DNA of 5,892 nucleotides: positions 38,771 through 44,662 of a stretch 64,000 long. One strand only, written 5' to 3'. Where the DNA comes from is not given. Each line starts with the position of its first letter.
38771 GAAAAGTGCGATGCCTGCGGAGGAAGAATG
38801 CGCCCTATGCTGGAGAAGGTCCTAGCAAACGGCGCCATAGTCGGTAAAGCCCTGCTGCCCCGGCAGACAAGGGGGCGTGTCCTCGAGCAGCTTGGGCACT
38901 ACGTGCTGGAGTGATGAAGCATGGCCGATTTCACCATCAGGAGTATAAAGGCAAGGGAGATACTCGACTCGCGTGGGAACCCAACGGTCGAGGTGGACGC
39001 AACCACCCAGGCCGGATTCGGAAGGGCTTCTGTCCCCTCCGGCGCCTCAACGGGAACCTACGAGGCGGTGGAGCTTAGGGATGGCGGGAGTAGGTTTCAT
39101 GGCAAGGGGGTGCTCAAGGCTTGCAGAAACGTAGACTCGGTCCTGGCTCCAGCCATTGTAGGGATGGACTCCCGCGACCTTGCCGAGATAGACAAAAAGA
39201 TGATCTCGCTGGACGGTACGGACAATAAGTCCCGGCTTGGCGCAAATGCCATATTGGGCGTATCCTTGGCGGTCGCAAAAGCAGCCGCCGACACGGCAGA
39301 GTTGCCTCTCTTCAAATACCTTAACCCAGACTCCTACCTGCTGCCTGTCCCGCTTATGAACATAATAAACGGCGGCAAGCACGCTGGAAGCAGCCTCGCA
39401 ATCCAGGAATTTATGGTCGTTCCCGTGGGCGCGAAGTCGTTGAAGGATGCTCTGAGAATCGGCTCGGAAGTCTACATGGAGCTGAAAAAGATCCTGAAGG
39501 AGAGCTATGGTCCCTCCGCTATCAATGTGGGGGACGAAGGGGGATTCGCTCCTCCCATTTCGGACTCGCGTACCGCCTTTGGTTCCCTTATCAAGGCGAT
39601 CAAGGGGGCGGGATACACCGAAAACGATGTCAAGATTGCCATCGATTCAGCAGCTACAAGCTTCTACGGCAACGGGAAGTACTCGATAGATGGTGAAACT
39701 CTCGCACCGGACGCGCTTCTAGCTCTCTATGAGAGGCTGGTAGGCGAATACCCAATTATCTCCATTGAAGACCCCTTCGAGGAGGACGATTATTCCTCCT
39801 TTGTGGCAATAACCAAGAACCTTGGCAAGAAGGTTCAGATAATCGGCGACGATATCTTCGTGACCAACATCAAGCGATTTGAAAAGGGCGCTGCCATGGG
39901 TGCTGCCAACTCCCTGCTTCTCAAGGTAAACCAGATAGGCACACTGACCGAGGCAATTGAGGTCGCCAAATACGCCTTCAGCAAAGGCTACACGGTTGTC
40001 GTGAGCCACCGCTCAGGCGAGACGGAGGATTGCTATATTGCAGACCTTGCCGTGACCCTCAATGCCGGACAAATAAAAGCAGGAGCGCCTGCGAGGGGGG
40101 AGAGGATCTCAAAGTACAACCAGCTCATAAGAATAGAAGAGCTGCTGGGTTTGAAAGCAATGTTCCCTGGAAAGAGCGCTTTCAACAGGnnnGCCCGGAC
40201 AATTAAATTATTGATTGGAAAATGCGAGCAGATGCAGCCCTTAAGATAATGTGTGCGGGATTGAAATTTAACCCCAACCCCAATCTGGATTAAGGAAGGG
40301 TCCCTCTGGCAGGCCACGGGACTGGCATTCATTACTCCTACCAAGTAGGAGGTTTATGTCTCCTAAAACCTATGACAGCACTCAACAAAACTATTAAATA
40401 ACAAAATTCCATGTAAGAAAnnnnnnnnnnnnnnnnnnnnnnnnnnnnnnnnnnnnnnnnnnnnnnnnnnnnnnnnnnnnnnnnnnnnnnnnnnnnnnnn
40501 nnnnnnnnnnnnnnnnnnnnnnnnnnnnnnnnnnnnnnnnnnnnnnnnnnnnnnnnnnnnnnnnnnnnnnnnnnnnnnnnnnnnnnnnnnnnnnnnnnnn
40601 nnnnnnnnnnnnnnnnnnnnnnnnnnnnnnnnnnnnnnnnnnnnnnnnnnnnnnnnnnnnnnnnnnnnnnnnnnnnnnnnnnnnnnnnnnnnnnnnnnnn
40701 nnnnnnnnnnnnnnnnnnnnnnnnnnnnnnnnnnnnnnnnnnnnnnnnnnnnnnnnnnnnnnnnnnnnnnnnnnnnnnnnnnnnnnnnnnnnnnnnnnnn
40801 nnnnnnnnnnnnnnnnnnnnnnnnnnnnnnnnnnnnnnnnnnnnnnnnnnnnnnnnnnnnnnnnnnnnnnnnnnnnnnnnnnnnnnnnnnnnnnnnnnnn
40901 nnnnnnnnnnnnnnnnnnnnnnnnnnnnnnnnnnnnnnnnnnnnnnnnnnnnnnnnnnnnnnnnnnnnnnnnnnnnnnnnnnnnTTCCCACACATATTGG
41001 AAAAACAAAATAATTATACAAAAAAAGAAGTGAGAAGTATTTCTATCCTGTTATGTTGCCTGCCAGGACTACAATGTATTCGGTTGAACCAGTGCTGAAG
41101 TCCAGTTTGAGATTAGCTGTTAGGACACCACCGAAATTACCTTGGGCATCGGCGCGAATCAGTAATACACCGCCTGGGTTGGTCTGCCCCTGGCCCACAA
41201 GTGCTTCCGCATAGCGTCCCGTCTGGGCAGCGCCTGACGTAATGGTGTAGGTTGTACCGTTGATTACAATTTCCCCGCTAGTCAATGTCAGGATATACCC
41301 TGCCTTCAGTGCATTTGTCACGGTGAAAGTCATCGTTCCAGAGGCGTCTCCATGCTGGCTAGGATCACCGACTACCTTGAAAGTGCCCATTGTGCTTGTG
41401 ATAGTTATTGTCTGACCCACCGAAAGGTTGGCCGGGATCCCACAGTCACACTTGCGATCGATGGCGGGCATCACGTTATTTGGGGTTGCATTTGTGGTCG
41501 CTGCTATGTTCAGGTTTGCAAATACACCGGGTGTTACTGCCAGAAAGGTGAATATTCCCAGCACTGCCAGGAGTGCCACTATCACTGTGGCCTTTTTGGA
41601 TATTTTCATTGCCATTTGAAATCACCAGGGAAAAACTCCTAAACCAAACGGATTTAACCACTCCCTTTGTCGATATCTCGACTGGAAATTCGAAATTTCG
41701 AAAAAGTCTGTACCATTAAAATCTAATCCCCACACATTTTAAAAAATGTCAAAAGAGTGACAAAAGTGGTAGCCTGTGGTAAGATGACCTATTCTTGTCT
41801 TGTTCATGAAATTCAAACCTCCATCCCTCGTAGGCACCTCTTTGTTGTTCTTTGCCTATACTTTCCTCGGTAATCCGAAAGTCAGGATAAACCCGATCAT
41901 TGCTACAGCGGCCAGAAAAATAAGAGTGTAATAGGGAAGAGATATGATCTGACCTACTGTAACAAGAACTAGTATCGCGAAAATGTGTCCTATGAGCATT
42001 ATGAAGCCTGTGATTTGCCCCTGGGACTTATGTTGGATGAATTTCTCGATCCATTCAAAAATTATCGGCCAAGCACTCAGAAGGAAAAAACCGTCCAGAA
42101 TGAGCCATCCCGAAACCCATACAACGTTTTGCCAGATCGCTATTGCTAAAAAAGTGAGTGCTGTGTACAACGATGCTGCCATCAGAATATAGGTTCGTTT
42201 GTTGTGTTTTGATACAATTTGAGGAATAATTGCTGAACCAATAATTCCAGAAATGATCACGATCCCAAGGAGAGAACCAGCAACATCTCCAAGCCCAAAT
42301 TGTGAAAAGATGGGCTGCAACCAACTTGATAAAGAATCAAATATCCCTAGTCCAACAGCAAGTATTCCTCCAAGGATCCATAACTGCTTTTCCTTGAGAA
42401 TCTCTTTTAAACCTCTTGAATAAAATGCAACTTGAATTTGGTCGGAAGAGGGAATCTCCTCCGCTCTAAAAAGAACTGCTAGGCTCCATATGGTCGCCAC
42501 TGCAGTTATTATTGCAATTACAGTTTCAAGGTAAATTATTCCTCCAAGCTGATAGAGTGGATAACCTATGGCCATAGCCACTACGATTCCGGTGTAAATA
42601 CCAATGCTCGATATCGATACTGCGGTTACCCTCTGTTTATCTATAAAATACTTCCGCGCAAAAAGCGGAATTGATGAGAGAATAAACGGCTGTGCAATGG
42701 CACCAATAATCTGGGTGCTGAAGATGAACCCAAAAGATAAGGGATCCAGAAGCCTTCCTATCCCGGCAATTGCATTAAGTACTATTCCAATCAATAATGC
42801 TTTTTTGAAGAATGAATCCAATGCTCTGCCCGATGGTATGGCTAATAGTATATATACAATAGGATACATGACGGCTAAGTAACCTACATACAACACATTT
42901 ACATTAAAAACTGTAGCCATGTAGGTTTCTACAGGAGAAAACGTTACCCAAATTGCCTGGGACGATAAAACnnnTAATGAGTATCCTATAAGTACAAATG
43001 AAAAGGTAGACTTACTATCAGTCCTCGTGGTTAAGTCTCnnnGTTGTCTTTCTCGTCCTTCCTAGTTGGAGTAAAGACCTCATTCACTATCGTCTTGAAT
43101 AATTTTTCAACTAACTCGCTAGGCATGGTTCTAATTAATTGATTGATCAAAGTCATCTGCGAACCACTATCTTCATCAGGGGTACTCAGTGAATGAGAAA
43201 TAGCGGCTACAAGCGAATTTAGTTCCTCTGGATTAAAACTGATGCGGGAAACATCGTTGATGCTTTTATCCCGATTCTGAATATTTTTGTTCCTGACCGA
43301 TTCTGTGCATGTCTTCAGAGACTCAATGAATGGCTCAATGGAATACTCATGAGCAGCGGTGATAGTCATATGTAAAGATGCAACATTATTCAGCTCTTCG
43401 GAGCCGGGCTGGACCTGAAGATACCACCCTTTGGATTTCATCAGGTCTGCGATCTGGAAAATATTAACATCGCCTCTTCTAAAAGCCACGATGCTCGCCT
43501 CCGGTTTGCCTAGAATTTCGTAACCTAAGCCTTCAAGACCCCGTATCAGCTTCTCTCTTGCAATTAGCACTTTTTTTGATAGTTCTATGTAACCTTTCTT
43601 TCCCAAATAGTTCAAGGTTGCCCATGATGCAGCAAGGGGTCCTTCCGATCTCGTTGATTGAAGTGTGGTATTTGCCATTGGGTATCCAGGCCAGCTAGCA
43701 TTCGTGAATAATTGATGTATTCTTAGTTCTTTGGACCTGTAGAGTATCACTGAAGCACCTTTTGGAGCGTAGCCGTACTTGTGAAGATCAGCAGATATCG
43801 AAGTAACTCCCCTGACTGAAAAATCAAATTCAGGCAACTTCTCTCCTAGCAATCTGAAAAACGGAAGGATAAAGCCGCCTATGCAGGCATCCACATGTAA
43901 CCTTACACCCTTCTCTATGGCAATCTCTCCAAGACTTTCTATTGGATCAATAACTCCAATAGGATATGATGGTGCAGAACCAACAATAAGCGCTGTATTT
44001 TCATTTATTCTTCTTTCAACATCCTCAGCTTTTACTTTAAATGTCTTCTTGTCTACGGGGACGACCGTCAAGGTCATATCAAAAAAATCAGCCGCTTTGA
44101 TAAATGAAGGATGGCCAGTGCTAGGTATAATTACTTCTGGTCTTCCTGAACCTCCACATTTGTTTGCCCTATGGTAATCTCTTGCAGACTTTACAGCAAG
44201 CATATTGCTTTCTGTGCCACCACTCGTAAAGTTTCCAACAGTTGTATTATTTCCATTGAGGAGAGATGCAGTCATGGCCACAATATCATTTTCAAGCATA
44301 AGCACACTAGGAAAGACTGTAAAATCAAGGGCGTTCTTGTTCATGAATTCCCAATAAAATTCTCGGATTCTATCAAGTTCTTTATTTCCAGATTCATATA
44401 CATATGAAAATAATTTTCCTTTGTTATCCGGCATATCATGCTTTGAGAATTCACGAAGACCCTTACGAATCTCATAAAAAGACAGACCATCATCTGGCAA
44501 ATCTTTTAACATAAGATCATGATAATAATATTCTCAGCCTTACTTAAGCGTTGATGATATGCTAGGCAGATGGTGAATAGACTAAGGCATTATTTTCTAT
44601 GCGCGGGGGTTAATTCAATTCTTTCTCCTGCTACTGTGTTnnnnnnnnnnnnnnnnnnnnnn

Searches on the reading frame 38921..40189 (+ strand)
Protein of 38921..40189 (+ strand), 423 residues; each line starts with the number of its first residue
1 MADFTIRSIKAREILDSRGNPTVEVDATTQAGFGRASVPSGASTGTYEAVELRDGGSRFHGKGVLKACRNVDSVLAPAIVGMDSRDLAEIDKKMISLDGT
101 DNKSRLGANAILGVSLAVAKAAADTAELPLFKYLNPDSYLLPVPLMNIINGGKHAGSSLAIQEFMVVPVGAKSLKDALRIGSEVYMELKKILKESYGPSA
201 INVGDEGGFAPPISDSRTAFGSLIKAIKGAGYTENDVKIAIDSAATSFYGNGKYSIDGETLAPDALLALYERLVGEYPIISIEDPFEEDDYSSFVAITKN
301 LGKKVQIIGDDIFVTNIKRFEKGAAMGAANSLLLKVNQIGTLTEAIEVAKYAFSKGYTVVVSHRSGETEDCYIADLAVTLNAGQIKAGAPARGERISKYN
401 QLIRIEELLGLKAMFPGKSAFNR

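Call 48: search_protein_families(library=pfam, proteins=[window:38921-40189:+], max_evalue=0.00001)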
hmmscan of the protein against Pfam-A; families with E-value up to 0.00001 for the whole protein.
window:38921-40189:+ (423 aa): 3 families
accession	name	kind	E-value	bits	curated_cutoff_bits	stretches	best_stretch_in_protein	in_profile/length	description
PF00113.28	Enolase_C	-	3.9e-117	391.2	21.5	1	139-421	2-293/296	Enolase, C-terminal TIM barrel domain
PF03952.21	Enolase_N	-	1.1e-56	191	35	1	6-134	1-131/131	Enolase, N-terminal domain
PF13378.12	MR_MLE_C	-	7.6e-06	26.2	29.4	0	270-363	64-154/219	Enolase C-terminal domain-like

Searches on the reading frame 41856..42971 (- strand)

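Call 48: search_protein_families(library=pfam, proteins=[window:41856-42971:-], max_evalue=0.00001)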
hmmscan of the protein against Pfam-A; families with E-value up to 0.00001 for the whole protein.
window:41856-42971:- (371 aa): 1 family
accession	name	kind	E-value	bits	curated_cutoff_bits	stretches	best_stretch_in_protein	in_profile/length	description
PF07690.21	MFS_1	-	1.6e-27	96.8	33.4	1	5-334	9-345/347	Major Facilitator Superfamily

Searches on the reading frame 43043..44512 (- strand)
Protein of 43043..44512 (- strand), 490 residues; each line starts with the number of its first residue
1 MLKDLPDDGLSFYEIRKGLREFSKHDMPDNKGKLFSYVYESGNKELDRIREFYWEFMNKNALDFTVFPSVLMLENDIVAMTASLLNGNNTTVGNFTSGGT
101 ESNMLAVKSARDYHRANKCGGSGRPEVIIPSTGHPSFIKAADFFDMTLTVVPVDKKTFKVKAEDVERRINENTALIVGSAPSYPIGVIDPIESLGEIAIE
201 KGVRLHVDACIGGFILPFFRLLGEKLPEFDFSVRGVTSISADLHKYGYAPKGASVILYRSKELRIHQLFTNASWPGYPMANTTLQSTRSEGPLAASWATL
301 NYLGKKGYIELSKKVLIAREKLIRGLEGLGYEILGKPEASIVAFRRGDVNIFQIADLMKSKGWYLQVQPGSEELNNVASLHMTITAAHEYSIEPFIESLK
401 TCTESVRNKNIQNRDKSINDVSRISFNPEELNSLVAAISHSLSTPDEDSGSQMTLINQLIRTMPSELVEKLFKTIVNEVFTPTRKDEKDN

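Call 48: search_protein_families(library=pfam, proteins=[window:43043-44512:-], max_evalue=0.00001)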
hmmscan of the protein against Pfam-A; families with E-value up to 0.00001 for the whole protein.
window:43043-44512:- (490 aa): 3 families
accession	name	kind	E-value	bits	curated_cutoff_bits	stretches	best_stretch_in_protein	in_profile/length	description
PF00282.25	Pyridoxal_deC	-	1.9e-20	73.4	27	1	55-345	62-373/375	Pyridoxal-dependent decarboxylase conserved domain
PF00266.25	Aminotran_5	-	1.6e-11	44.2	21.5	1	82-211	53-178/371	Aminotransferase class-V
PF01041.23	DegT_DnrJ_EryC1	-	8.7e-06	25.6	19.8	0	123-210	63-147/360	DegT/DnrJ/EryC1/StrS aminotransferase family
